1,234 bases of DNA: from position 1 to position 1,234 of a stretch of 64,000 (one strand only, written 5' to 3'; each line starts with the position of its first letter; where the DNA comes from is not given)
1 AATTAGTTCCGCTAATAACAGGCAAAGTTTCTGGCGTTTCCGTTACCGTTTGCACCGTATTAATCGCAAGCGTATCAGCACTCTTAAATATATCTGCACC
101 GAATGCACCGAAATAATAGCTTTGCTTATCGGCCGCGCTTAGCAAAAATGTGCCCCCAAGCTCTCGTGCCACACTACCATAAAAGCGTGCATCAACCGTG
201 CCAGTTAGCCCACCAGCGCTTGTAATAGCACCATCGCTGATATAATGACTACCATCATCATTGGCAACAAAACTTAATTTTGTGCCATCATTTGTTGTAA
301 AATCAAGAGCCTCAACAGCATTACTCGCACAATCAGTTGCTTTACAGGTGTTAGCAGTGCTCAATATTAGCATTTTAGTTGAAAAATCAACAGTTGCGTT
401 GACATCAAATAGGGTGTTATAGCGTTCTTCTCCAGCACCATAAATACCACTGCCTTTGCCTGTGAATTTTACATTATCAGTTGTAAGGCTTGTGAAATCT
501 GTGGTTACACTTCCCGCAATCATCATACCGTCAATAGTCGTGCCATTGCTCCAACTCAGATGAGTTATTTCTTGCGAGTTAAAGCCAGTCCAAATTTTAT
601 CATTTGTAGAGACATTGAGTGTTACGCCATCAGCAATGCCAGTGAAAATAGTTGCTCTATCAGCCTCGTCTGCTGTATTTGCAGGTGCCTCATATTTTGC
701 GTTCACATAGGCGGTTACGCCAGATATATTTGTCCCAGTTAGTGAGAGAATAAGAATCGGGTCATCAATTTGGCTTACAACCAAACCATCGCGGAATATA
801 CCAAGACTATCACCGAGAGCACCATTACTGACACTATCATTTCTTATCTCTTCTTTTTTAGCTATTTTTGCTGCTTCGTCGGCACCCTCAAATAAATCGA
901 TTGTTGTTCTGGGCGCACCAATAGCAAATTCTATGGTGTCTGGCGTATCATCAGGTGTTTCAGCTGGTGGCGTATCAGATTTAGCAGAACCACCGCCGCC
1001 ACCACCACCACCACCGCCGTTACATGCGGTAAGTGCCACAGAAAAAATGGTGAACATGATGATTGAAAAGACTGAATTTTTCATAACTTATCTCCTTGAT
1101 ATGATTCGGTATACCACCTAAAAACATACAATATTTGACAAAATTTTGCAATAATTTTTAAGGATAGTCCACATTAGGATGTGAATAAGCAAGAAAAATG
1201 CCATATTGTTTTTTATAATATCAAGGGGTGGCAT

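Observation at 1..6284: Two tandem giant lipoproteins built as strings of TbpB/fHbp-type barrel modules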

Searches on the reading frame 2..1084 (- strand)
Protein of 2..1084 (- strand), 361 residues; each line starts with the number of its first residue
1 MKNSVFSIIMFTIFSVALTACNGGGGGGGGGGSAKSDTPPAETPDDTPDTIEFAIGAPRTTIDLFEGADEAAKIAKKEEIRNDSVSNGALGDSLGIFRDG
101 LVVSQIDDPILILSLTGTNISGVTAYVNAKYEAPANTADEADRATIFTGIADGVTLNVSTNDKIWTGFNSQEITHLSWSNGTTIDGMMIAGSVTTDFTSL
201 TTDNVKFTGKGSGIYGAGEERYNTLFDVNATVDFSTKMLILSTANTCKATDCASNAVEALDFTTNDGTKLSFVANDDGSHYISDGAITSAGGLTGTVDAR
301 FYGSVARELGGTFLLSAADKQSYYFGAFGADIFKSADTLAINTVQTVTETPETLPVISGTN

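Call 6: search_protein_families(library=pfam, proteins=[window:2-1084:-], max_evalue=1)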
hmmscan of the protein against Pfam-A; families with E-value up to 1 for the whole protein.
window:2-1084:- (361 aa): 1 family
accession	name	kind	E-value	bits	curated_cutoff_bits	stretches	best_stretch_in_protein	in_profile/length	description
PF01298.24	TbpB_B_D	-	1.3e-07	32.6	26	1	217-330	27-124/126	C-lobe and N-lobe beta barrels of Tf-binding protein B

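Call 7: search_protein_families(library=ncbifam, proteins=[window:2-1084:-], max_evalue=1)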
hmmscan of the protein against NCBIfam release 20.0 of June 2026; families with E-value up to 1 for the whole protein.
window:2-1084:- (361 aa): 1 family
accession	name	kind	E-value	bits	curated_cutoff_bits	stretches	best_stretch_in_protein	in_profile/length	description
NF041636.1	slam_lipo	equivalog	0.0013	19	80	1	187-329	34-151/154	Slam-dependent surface lipoprotein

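Call 91: search_protein_families(library=pfam, proteins=[window:95-994:-], max_evalue=1)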
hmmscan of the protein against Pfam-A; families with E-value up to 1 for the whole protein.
window:95-994:- (300 aa): 1 family
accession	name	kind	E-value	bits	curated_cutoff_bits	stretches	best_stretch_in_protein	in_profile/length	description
PF01298.24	TbpB_B_D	-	2.1e-07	32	26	1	187-300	27-124/126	C-lobe and N-lobe beta barrels of Tf-binding protein B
